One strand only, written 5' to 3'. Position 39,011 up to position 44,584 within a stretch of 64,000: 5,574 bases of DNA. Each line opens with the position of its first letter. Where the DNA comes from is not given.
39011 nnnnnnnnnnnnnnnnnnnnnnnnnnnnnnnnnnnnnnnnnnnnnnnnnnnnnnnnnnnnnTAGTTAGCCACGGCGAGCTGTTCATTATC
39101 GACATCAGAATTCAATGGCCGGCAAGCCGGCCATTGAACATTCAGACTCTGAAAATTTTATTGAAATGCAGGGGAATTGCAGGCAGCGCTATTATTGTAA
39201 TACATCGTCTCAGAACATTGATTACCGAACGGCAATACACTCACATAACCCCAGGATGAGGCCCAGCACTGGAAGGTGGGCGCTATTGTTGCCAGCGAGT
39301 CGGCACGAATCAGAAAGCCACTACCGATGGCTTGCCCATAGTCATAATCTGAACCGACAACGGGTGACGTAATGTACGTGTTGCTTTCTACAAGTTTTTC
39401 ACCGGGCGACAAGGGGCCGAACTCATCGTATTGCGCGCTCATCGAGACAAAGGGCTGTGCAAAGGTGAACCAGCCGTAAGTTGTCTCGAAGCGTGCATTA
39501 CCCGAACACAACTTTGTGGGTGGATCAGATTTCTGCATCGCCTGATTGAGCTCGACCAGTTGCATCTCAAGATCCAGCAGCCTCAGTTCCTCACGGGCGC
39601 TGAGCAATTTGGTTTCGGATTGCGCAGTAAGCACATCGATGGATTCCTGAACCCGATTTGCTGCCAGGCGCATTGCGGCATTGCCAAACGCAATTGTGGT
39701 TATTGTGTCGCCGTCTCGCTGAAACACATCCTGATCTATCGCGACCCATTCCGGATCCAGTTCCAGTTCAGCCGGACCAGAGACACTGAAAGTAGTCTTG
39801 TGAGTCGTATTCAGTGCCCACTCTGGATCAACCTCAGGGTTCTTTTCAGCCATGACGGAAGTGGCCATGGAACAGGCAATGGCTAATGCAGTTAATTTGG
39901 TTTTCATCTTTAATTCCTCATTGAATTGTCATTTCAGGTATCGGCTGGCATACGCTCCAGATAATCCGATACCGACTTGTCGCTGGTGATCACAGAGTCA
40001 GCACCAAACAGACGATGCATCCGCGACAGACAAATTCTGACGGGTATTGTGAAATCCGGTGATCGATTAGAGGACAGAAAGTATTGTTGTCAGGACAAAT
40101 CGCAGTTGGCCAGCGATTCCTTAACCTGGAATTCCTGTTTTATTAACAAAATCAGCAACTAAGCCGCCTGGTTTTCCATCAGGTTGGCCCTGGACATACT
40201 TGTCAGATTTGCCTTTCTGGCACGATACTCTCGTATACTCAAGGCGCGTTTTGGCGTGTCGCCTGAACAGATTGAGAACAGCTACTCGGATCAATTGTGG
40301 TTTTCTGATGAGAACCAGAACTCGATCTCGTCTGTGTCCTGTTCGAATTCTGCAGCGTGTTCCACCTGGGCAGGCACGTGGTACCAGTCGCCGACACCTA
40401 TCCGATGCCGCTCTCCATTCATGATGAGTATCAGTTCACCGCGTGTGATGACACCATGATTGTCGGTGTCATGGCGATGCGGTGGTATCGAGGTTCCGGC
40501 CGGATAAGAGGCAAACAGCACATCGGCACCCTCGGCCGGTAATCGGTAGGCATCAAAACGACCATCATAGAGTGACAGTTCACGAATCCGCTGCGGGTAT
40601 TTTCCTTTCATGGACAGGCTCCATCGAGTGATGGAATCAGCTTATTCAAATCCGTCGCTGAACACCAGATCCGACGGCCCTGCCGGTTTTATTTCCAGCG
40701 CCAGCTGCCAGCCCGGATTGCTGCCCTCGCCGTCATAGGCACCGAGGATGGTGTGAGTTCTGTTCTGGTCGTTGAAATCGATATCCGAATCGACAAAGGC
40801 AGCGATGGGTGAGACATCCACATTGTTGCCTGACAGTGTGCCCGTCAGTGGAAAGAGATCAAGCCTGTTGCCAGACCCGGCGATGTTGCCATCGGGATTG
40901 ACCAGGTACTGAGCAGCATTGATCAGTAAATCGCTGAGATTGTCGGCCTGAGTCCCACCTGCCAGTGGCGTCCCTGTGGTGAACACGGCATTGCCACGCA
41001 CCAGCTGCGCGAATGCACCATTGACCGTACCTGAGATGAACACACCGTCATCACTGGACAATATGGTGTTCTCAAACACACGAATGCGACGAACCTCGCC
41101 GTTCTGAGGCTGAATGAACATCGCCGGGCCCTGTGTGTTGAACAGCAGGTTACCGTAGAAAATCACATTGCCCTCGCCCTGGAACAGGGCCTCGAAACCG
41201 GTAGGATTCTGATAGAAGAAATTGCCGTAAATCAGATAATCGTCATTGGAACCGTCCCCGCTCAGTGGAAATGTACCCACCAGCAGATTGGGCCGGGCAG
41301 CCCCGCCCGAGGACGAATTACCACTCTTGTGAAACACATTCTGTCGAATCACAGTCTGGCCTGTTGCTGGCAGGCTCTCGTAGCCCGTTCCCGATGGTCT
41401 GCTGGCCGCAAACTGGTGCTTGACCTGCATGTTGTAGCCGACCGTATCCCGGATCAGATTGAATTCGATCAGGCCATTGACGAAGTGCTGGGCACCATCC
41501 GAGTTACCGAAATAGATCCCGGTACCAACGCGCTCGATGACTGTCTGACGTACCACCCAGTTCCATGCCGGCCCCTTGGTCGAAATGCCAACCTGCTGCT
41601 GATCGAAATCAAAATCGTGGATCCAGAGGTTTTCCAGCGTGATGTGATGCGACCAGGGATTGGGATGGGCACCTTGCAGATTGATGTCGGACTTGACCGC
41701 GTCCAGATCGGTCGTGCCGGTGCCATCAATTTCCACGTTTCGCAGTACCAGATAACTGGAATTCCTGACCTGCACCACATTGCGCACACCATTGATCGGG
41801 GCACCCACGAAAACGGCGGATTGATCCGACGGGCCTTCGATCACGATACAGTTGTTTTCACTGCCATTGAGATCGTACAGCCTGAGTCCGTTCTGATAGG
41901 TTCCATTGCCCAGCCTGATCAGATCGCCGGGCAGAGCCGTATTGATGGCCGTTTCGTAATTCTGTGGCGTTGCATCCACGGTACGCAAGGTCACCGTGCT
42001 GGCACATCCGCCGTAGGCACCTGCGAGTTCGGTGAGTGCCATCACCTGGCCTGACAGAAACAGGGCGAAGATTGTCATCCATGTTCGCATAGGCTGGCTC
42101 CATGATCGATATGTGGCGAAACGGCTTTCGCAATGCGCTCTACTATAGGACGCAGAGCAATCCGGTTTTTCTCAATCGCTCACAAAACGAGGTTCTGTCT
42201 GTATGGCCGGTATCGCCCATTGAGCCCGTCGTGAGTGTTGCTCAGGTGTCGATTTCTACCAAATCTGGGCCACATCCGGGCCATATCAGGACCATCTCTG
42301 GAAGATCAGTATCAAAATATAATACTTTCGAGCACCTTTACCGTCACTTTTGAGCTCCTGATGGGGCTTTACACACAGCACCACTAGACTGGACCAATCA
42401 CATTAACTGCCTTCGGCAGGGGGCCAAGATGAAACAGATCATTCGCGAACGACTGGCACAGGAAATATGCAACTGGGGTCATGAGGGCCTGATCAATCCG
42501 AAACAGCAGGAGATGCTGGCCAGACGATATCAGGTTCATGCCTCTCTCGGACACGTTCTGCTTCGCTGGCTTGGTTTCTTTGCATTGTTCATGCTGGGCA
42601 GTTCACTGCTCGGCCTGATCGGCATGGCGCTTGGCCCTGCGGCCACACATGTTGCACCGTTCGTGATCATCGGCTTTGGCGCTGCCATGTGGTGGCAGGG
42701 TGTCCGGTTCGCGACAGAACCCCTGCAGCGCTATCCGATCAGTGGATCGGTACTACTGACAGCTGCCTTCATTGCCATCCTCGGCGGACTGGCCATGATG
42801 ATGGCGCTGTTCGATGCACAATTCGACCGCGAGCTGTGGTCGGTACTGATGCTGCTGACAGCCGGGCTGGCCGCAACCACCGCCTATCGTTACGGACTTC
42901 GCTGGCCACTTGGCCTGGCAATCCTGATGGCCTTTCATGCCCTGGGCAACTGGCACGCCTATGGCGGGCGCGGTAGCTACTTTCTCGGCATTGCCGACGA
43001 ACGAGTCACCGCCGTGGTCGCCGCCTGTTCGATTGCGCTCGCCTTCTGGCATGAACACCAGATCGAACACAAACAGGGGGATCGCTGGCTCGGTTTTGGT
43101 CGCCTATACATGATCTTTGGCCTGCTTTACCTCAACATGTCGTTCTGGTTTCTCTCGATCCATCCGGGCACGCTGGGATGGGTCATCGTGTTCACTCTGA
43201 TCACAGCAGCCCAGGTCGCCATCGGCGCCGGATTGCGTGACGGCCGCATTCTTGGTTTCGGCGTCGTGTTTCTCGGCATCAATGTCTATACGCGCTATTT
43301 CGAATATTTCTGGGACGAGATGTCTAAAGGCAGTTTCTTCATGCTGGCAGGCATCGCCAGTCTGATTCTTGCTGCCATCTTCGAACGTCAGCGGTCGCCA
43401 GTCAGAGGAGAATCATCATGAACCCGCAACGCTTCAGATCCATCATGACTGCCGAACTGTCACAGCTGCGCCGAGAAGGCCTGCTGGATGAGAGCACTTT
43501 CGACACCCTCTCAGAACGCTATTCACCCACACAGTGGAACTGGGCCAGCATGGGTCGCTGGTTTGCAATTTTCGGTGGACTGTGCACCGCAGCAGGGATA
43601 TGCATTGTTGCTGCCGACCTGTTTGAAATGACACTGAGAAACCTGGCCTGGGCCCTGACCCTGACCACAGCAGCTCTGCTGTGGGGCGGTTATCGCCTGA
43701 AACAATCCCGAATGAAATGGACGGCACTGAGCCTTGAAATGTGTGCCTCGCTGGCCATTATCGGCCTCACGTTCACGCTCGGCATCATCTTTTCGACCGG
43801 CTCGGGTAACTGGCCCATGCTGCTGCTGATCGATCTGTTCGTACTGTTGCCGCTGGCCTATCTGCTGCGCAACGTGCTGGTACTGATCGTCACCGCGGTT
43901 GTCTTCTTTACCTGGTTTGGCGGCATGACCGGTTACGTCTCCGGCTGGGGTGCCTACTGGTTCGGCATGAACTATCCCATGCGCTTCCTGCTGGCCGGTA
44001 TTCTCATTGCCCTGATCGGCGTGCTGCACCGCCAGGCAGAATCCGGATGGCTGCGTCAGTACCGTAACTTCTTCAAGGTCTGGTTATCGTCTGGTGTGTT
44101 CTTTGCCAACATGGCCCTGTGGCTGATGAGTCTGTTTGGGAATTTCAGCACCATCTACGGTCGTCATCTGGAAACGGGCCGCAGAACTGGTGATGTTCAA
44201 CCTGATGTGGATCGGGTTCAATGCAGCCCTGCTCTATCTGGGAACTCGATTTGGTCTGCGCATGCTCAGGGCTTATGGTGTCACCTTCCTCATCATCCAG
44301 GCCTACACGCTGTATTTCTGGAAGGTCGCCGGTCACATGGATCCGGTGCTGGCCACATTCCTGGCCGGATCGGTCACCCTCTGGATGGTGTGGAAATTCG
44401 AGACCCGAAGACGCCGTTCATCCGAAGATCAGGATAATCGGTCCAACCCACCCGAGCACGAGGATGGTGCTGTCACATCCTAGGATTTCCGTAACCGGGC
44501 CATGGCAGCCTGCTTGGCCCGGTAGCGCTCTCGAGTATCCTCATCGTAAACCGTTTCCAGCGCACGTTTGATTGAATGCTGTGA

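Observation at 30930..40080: Secreted-hydrolase island bracketed by inverted paralogous genes of an unrecognised secreted-protein family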

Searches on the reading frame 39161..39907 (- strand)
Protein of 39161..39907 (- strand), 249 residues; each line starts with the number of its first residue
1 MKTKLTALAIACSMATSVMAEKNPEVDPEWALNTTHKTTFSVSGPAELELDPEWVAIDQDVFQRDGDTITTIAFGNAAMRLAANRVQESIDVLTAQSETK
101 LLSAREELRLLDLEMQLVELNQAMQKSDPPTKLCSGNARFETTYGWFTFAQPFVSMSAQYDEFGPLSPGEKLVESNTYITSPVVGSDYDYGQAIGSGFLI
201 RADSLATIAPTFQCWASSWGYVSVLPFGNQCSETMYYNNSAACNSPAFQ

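Call 4: search_protein_families(library=pfam, proteins=[window:39161-39907:-], max_evalue=0.01)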
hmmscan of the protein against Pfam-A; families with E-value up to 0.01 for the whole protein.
window:39161-39907:- (249 aa): 0 families

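Call 5: search_protein_families(library=ncbifam, proteins=[window:39161-39907:-], max_evalue=0.1)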
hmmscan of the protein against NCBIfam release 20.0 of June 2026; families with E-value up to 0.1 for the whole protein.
window:39161-39907:- (249 aa): 0 families

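Call 7: find_homologous_proteins(query=window:39161-39907:-, max_evalue=0.01)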
Query window:39161-39907:- (249 aa): 1 proteins with E <= 0.01 among 717 candidates.
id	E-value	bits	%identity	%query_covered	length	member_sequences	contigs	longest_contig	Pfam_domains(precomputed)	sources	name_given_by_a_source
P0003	2.3e-163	560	100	100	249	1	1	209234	-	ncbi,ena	-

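Call 9: search_solved_structures(query=window:39161-39907:-, max_evalue=10)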
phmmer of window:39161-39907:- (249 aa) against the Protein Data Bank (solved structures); distinct sequences matched with E-value up to 10: 2.
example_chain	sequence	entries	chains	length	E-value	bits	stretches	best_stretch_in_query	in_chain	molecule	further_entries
9f4b_BH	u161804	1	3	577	0.82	12.7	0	144-206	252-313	Baseplate hub subunit tail length determinator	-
5x6n_A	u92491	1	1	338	1.8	11.6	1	201-246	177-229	Duffy binding protein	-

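Call 75: predict_structure(alignment_id=A6)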
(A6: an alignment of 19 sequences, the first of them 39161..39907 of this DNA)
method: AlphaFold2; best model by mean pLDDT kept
length: 249 residues; sequences in the alignment: 19
mean_pLDDT: 85.4   pTM: 0.78
mean pLDDT of the five models: 85.4, 85.3, 84.0, 83.9, 83.0
residues with pLDDT >= 90: 157; 70-90: 50; 50-70: 25; < 50: 17
segments of 3 or more residues with pLDDT < 50: 1-5, 16-25
pLDDT, mean of each block of 10 residues (from residue 1): 47 47 53 80 90 96 95 94 93 93 91 93 80 81 93 96 87 95 91 92 95 95 77 89 89
secondary structure, 60 per line:
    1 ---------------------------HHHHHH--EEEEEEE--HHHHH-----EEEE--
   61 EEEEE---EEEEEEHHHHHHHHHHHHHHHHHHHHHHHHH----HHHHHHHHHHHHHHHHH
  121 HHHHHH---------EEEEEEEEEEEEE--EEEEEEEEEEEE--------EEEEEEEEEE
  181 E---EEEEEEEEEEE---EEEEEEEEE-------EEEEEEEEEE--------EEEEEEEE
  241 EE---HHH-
elements in order: H28-33 E36-42 H45-49 E55-58 E61-65 E69-74 H75-99 H104-126 E136-148 E151-162 E171-181 E185-195 E199-207 E215-224 E233-242

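Call 93: search_protein_families(library=padloc, proteins=[window:39161-39907:-], max_evalue=0.1)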
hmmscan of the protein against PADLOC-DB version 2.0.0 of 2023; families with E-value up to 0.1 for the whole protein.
window:39161-39907:- (249 aa): 0 families

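Call 94: search_protein_families(library=phrogs, proteins=[window:39161-39907:-], max_evalue=0.1)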
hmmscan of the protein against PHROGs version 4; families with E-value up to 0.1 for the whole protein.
window:39161-39907:- (249 aa): 0 families

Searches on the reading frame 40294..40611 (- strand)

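Call 4: search_protein_families(library=pfam, proteins=[window:40294-40611:-], max_evalue=0.01)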
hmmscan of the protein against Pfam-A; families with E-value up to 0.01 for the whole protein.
window:40294-40611:- (106 aa): 3 families
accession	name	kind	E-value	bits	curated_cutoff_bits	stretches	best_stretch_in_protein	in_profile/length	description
PF07883.17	Cupin_2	-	7.1e-12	45.3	27.2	1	34-93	3-62/70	Cupin domain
PF12973.13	Cupin_7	-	2e-06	28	27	1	27-96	31-96/105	ChrR Cupin-like domain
PF02311.25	AraC_binding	-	0.00028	21.1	21.1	1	37-92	11-66/135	AraC-like ligand binding domain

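Call 5: search_protein_families(library=ncbifam, proteins=[window:40294-40611:-], max_evalue=0.1)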
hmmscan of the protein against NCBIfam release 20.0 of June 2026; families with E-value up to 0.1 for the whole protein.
window:40294-40611:- (106 aa): 5 families
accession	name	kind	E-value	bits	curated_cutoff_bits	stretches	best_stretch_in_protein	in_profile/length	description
NF007408.0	PRK09943.1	equivalog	0.0024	17.5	211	1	31-86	109-165/185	HTH-type transcriptional regulator PuuR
NF040771.1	AAH_UGLYAH2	exception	0.019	14.2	350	1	38-99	73-135/267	bifunctional allantoicase/(S)-ureidoglycine aminohydrolase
NF010026.0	PRK13501.1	equivalog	0.021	14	363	1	34-89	23-78/290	HTH-type transcriptional activator RhaR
TIGR02451.1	anti_sig_ChrR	subfamily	0.038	13.8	124.5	1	16-94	113-189/216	ChrR family anti-sigma-E factor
NF008376.0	PRK11171.1-5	equivalog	0.092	11.9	338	0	41-99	82-140/278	(S)-ureidoglycine aminohydrolase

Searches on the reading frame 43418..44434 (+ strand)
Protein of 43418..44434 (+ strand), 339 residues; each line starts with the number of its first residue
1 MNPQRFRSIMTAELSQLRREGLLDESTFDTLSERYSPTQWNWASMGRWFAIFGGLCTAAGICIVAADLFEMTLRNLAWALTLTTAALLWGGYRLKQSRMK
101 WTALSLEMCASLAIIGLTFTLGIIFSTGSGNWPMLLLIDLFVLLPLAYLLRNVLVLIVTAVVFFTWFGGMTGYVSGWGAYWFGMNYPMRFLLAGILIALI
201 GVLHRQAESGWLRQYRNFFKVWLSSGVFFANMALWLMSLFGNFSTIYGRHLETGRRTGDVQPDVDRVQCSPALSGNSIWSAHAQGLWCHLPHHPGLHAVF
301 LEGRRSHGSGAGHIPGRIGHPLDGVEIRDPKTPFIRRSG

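Call 19: search_protein_families(library=pfam, proteins=[window:43418-44434:+], max_evalue=0.001)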
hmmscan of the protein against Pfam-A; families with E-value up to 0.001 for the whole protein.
window:43418-44434:+ (339 aa): 1 family
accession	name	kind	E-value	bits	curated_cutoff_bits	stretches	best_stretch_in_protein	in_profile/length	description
PF09925.14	DUF2157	-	1.7e-08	34.7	32.4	1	16-152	2-142/146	Predicted membrane protein (DUF2157)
